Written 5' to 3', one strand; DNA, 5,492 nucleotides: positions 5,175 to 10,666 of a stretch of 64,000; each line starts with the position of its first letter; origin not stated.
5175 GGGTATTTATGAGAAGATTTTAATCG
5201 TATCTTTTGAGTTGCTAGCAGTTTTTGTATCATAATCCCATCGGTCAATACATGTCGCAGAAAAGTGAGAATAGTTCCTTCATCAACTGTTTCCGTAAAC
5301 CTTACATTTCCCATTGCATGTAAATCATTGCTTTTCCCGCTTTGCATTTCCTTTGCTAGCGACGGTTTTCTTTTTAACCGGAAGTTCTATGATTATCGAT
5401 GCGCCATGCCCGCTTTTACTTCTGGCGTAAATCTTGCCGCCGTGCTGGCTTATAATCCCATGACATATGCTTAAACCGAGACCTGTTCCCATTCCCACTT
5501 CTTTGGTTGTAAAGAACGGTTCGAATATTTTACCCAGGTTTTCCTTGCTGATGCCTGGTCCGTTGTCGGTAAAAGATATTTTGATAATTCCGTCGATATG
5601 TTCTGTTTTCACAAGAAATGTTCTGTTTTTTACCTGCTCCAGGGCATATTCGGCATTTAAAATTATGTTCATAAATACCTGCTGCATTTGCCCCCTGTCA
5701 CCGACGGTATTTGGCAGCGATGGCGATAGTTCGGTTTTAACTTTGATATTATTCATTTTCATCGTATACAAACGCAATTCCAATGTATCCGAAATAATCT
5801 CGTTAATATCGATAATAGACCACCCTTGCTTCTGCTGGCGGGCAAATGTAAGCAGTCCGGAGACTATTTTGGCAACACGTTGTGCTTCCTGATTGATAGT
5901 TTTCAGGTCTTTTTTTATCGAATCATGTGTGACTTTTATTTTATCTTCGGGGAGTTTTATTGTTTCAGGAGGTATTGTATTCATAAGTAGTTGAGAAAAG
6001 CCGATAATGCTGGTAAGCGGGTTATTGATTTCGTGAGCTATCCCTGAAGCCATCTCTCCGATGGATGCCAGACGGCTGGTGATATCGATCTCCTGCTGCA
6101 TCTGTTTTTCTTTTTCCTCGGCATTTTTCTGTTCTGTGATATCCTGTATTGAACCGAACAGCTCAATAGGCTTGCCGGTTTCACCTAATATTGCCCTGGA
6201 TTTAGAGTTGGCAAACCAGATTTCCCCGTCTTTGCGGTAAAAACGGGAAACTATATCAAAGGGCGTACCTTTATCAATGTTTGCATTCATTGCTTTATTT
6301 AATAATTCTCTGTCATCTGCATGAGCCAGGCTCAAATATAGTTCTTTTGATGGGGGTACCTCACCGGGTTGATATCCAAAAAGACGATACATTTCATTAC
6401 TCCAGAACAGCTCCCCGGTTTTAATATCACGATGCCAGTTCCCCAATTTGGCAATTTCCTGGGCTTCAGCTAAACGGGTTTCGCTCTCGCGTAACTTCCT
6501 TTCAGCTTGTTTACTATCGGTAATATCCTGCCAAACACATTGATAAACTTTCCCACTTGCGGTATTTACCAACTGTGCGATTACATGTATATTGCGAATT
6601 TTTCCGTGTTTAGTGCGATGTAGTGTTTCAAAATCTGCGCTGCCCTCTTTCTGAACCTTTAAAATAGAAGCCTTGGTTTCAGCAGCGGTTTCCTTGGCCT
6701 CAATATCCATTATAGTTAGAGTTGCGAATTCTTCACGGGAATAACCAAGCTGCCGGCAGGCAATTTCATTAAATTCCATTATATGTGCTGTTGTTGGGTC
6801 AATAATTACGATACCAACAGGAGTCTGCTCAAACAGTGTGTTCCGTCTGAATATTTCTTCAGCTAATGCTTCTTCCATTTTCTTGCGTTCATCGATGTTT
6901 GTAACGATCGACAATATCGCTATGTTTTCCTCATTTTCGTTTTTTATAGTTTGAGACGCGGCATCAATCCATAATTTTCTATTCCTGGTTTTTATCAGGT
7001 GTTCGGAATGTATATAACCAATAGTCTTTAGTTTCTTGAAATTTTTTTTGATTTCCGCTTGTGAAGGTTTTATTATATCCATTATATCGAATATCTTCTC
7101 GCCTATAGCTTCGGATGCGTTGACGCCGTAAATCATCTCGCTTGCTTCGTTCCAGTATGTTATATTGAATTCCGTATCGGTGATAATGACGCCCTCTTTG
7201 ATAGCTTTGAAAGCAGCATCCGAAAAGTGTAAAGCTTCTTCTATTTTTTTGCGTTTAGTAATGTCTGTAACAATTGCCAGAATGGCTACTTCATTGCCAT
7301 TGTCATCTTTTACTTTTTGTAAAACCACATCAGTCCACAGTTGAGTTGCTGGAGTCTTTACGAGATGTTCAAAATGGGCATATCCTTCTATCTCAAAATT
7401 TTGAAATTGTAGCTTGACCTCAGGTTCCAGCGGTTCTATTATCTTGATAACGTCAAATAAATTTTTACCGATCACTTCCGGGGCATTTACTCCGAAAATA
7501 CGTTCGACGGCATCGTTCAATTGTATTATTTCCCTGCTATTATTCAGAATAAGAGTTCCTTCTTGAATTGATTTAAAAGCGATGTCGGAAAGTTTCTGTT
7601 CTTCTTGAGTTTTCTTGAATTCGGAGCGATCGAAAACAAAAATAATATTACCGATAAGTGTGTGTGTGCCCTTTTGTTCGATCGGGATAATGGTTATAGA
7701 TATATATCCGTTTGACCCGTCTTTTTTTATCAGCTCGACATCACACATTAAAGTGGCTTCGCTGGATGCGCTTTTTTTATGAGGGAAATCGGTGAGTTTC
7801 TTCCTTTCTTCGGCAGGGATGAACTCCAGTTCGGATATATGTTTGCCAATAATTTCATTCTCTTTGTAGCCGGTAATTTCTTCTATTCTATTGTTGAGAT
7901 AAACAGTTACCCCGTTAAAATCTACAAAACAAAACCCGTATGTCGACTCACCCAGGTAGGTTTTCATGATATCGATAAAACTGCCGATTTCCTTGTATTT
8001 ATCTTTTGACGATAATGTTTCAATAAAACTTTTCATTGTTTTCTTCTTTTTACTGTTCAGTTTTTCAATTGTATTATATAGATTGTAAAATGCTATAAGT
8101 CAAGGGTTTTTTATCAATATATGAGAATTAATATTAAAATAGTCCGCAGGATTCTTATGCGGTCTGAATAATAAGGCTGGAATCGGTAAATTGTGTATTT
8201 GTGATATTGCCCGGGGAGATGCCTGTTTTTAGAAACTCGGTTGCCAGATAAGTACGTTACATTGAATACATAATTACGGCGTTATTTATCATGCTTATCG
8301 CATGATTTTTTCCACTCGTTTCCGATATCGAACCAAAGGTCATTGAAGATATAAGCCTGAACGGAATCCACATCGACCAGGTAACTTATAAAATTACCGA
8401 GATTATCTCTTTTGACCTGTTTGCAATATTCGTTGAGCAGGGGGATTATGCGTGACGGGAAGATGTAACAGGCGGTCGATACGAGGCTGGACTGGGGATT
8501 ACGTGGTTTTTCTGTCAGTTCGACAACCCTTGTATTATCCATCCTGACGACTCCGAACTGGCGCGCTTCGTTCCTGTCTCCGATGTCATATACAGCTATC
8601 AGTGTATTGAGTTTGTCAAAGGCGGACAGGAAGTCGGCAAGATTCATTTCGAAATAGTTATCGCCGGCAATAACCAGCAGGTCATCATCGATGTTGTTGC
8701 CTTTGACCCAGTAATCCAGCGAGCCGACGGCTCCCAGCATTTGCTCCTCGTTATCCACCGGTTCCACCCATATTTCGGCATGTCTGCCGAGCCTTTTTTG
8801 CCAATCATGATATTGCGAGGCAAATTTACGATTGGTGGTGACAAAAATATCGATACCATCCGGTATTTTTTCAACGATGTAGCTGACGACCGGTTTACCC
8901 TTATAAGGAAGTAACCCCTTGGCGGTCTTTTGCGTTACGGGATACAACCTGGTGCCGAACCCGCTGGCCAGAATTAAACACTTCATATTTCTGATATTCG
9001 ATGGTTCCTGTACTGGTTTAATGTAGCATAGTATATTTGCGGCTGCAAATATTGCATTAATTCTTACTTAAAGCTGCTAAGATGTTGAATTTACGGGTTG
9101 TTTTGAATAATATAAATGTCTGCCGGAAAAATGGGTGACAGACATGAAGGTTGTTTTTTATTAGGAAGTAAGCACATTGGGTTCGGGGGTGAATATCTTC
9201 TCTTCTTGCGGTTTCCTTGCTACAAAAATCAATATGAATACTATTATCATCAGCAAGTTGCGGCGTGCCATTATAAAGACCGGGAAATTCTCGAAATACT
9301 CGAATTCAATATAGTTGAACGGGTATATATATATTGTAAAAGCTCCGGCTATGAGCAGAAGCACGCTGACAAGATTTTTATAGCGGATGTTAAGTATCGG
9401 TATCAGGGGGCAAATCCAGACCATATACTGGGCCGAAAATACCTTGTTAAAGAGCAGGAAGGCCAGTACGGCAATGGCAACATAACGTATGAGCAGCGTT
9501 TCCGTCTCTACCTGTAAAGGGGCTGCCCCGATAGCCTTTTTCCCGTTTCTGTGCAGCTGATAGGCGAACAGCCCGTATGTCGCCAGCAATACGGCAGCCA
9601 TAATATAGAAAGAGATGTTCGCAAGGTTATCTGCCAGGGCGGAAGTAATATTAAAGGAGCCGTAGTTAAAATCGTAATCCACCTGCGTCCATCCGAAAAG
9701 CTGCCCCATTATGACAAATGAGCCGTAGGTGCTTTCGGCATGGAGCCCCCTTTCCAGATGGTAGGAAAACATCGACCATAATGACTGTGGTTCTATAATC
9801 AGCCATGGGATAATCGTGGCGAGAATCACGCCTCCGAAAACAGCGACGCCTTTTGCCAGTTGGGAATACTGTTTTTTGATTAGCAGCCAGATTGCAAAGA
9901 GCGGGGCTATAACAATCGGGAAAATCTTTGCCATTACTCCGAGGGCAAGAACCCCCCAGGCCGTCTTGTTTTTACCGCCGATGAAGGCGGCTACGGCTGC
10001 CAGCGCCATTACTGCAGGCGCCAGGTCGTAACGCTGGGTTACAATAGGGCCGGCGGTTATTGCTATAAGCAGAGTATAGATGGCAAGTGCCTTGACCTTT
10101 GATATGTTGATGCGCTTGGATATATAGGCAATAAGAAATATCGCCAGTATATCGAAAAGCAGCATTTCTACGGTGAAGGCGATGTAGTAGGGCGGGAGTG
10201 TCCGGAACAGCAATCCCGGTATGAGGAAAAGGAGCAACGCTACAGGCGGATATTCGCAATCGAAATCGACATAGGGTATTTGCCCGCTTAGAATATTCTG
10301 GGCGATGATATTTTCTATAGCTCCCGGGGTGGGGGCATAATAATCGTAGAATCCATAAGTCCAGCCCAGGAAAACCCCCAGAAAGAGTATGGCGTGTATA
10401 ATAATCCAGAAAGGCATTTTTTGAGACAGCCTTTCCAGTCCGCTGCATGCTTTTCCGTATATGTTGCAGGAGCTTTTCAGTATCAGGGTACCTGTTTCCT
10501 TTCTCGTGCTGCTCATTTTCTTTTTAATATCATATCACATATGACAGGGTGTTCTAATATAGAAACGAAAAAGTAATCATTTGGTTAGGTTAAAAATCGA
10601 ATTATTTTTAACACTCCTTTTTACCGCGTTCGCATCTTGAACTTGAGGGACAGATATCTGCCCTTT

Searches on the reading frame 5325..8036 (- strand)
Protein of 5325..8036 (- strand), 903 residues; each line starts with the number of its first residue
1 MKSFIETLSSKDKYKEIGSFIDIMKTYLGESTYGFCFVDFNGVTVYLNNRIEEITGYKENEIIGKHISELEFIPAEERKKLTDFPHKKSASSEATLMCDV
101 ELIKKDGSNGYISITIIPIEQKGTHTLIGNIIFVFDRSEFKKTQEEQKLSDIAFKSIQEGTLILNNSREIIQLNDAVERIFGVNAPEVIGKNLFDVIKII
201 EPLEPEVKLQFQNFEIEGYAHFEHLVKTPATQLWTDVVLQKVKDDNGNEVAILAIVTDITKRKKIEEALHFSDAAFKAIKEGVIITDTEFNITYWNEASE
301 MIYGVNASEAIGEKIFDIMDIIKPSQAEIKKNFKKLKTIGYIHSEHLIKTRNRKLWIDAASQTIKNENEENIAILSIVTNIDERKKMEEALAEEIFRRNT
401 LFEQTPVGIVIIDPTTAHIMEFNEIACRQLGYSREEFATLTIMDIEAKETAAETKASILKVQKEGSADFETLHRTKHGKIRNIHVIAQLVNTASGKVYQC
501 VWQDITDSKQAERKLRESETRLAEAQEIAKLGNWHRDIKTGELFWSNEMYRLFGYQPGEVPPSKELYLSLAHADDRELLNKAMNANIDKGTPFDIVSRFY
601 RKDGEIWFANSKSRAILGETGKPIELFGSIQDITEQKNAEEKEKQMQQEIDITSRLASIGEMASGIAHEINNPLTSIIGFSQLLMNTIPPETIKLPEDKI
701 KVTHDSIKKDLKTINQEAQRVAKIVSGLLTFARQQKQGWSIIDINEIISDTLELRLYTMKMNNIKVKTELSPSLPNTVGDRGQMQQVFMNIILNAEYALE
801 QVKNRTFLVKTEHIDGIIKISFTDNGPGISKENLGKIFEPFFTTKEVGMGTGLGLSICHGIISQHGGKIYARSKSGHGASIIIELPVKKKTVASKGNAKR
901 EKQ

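Call 68: search_protein_families(library=pfam, proteins=[window:5325-8036:-], max_evalue=0.00001)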
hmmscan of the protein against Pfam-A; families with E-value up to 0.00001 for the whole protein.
window:5325-8036:- (903 aa): 7 families
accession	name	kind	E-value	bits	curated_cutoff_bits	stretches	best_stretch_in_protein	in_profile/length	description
PF13426.13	PAS_9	-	2.5e-49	166.3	27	4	159-261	2-103/103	PAS domain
PF08447.18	PAS_3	-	7.1e-42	142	25.6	1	543-628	2-87/89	PAS fold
PF00989.32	PAS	-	2.1e-41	140.9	22.6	2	398-505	3-113/113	PAS fold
PF08448.16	PAS_4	-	5.5e-24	85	23.1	0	154-263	1-109/110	PAS fold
PF13188.13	PAS_8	-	5.7e-23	80.4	21.8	0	400-436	5-40/65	PAS domain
PF02518.31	HATPase_c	-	1.6e-21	77.3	26.4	1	779-888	1-110/111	Histidine kinase-, DNA gyrase B-, and HSP90-like ATPase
PF00512.31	HisKA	-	2.3e-14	53.6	26.9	1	660-735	3-64/66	His Kinase A (phospho-acceptor) domain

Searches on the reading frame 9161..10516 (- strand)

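Call 68: search_protein_families(library=pfam, proteins=[window:9161-10516:-], max_evalue=0.00001)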
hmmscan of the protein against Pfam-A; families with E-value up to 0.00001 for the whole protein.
window:9161-10516:- (451 aa): 1 family
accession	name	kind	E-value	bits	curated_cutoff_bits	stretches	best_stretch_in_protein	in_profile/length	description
PF09594.16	GT87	-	1.6e-07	31.8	25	1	89-255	3-157/237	Glycosyltransferase family 87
